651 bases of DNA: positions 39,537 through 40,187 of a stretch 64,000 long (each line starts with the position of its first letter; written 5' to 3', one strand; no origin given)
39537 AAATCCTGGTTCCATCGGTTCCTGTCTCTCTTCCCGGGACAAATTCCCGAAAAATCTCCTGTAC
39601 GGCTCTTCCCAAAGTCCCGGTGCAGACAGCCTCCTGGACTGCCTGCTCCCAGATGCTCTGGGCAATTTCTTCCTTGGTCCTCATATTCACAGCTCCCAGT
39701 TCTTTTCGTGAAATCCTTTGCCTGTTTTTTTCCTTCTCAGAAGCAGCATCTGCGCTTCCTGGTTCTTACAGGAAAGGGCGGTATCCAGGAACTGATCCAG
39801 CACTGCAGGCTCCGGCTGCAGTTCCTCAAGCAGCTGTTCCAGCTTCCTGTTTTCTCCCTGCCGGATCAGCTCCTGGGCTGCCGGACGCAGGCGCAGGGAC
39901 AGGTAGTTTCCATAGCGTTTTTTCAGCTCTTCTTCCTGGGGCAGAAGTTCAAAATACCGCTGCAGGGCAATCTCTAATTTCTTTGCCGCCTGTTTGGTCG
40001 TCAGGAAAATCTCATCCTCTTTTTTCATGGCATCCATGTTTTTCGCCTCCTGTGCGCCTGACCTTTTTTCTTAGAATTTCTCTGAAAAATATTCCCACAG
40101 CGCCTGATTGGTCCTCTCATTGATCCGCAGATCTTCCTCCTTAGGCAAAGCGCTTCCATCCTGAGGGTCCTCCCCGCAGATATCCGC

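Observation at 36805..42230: Uncharacterised five-gene AAA_5/VWA/arginase-fold/Fe-S module directly upstream of a Ni-CODH cluster, with no cooC in the window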

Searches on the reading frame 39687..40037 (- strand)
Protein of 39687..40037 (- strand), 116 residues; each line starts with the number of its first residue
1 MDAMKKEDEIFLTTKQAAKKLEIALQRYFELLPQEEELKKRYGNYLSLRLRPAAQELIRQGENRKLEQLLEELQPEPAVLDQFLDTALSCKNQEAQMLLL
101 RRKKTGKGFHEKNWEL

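Call 3: search_protein_families(library=pfam, proteins=[window:39687-40037:-], max_evalue=0.01)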
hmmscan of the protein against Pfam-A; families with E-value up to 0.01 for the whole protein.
window:39687-40037:- (116 aa): 1 family
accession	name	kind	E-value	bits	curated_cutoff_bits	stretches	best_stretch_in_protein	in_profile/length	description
PF14473.11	RD3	-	0.0097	16.2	27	0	34-84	45-97/129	RD3 protein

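Call 4: search_protein_families(library=ncbifam, proteins=[window:39687-40037:-], max_evalue=0.01)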
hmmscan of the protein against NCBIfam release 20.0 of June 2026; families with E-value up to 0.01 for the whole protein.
window:39687-40037:- (116 aa): 0 families

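Call 11: search_protein_families(library=padloc, proteins=[window:39687-40037:-], max_evalue=0.01)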
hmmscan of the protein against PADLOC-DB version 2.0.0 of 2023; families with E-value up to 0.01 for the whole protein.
window:39687-40037:- (116 aa): 0 families

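Call 12: search_protein_families(library=phrogs, proteins=[window:39687-40037:-], max_evalue=0.01)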
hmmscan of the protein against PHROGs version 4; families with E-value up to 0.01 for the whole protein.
window:39687-40037:- (116 aa): 0 families

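Call 57: find_homologous_proteins(query=A4, max_evalue=0.001)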
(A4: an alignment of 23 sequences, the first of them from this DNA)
Query A4 (23 sequences) (116 aa, profile of the alignment): 15 proteins with E <= 0.001 among 1291 candidates.
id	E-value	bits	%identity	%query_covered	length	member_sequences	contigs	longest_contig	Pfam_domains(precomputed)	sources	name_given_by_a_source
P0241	1.2e-28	118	-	-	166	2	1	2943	-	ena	-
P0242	1.4e-26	111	-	-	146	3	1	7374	-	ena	-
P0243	1.9e-26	111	99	100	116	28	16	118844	-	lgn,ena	-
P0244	3.1e-26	110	-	-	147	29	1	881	-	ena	-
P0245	2.9e-24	103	-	-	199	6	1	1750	-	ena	-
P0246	2.2e-23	101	65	100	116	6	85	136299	-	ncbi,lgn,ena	-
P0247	4.6e-23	100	-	-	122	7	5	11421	-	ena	-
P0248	1.1e-21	95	-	-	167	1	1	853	-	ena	-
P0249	4.4e-20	90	64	95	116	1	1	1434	-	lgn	-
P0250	3.2e-19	87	-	-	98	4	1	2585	-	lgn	-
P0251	1.8e-18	85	-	-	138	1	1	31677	-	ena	-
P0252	2.1e-18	85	-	-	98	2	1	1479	-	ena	-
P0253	1.4e-14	72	-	-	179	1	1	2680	-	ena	-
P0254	7.9e-8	50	-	-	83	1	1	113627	-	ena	-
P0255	2.3e-5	42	-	-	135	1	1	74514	-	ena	-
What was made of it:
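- Tried and rejected: It returned only 15 short proteins (call 57).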

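Call 70: search_protein_representatives(alignment_id=A5)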
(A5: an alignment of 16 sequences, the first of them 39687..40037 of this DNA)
Query: 16 sequences, 146 profile positions. Proteins with E-value up to 0.001 (for the whole library): 1130; up to 1e-10: 514; up to 1e-30: 27. The best 150 are listed.
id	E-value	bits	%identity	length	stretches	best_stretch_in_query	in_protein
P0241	4.7e-68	244.5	-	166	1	1-146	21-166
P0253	8.6e-53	195.0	-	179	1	1-110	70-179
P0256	9.7e-48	178.6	-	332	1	1-144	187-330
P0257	1.4e-47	178.1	-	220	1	1-146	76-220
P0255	3.2e-41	157.5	-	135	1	1-99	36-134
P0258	7.7e-39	149.7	-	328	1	1-146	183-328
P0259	5.3e-38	147.0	-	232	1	1-92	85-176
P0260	7.9e-37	143.2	-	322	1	1-143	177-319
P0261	1.3e-36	142.6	-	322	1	1-146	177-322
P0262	1.5e-36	142.3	-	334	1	1-146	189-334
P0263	4.4e-36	140.8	-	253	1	28-145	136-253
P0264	6.7e-36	140.2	-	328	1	1-146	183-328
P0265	1.9e-35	138.8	-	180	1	7-145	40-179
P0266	2.5e-35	138.4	-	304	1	1-145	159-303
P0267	4.2e-35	137.6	-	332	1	1-146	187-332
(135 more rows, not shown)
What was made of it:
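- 39687..40037 (-): 116-aa helical-repeat protein (h116). It is the short form of the cassette's third component. Seven helices are followed by a disordered tail ending in NWEL-COOH. The family has 1130 clusters at 50% identity (call 70).
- Tried and rejected: The exhaustive representative search was needed instead (call 70).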

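Call 73: predict_structure(alignment_id=A5)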
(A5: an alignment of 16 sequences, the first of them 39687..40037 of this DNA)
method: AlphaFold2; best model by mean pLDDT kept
length: 116 residues; sequences in the alignment: 16
mean_pLDDT: 86.4   pTM: 0.75
mean pLDDT of the five models: 86.4, 82.0, 80.5, 80.3, 77.3
residues with pLDDT >= 90: 74; 70-90: 29; 50-70: 5; < 50: 8
segments of 3 or more residues with pLDDT < 50: 109-116
pLDDT, mean of each block of 10 residues (from residue 1): 79 92 92 84 93 95 94 89 96 95 68 40
secondary structure, 60 per line:
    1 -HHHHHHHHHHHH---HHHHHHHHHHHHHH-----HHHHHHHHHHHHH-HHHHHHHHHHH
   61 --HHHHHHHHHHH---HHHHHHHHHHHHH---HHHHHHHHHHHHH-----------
elements in order: H2-13 H17-30 H36-48 H50-60 H63-73 H77-89 H93-105

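Call 75: search_protein_families(library=pfam, alignment_id=A7, max_evalue=0.0001)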
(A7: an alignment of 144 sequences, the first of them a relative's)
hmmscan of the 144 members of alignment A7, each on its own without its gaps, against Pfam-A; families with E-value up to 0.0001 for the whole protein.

A. member 1, P0256 (332 aa): 1 family
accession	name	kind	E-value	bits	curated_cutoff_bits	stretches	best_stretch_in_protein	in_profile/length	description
PF13306.12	LRR_5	-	5.8e-13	49.3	27.7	1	76-127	13-63/127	BspA type Leucine rich repeat region (6 copies)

B. families by the number of members that match (of 144 scanned): 3 families
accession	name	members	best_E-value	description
PF13306.12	LRR_5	113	5.4e-37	BspA type Leucine rich repeat region (6 copies)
PF13855.12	LRR_8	3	3.7e-17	Leucine rich repeat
PF13419.12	HAD_2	1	1.2e-07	Haloacid dehalogenase-like hydrolase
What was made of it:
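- Of 144 representatives of this third protein, 113 carry LRR_5 (calls 70, 75). The canonical third component is an LRR protein, not a metal handler (call 75). N-domain variation is low, with 113 of 144 representatives carrying LRR_5 (call 75).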

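Call 76: fold_search(model_id=the predicted structure, library=pdb)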
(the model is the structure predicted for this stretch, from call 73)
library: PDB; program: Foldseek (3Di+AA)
matches with E <= 10: 266; with E <= 0.001: 0
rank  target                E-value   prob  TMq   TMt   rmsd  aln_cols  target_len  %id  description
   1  6skl_H                2.4e-01  0.94  0.45  0.14  11.0       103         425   14  Cryo-EM structure of the CMG Fork Protection Complex at a replication fork - Conformation 1 (released 2020-05-06)
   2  6e9r_A                3.2e-01  0.90  0.38  0.27   6.9       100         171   20  DHF46 filament (released 2018-11-21)
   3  8kg6_F                3.3e-01  0.91  0.45  0.14  11.0       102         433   14  Yeast replisome in state I (released 2023-12-06)
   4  9k7u_A                3.3e-01  0.85  0.44  0.39   6.0       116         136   17  Crystal structure of designed zinc-induced heterodimer Heter-Zn2-HEHE-22 (released 2025-10-29)
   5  4c8h_C                4.1e-01  0.90  0.45  0.14  11.0       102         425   14  Crystal structure of the C-terminal region of yeast Ctf4, selenomethionine protein. (released 2014-04-30)
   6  4c8s_A                4.1e-01  0.90  0.45  0.14  11.0       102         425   14  Crystal structure of the C-terminal region of yeast Ctf4 (released 2014-04-30)
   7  6skl_F                4.1e-01  0.87  0.44  0.14  11.0       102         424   14  Cryo-EM structure of the CMG Fork Protection Complex at a replication fork - Conformation 1 (released 2020-05-06)
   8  8vea_A                4.4e-01  0.51  0.33  0.30   7.0       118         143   17  De novo designed helical oligomer sg266 (released 2025-01-15)
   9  4c93_A                5.7e-01  0.85  0.45  0.14  10.9       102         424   14  Crystal structure of the carboxy-terminal domain of yeast Ctf4 bound to Pol alpha. (released 2014-04-30)
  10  5hog_B                5.7e-01  0.84  0.45  0.14  11.0       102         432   14  Crystal structure of the carboxy-terminal domain of yeast Ctf4 bound to Dna2. (released 2016-06-22)
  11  5cwl_A                6.0e-01  0.90  0.43  0.29   7.6       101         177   20  Crystal structure of de novo designed helical repeat protein DHR54 (released 2015-12-16)
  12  4c8h_A                6.3e-01  0.82  0.45  0.14  10.9       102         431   14  Crystal structure of the C-terminal region of yeast Ctf4, selenomethionine protein. (released 2014-04-30)
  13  4c8s_B                6.7e-01  0.82  0.45  0.13  11.0       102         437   14  Crystal structure of the C-terminal region of yeast Ctf4 (released 2014-04-30)
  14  5cwl_B                6.7e-01  0.77  0.39  0.27   7.7       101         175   17  Crystal structure of de novo designed helical repeat protein DHR54 (released 2015-12-16)
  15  7rdr_A                7.4e-01  0.30  0.25  0.07  14.7        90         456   17  Circular tandem repeat protein with novel repeat topology and enhanced subunit contact surfaces (released 2021-09-01)
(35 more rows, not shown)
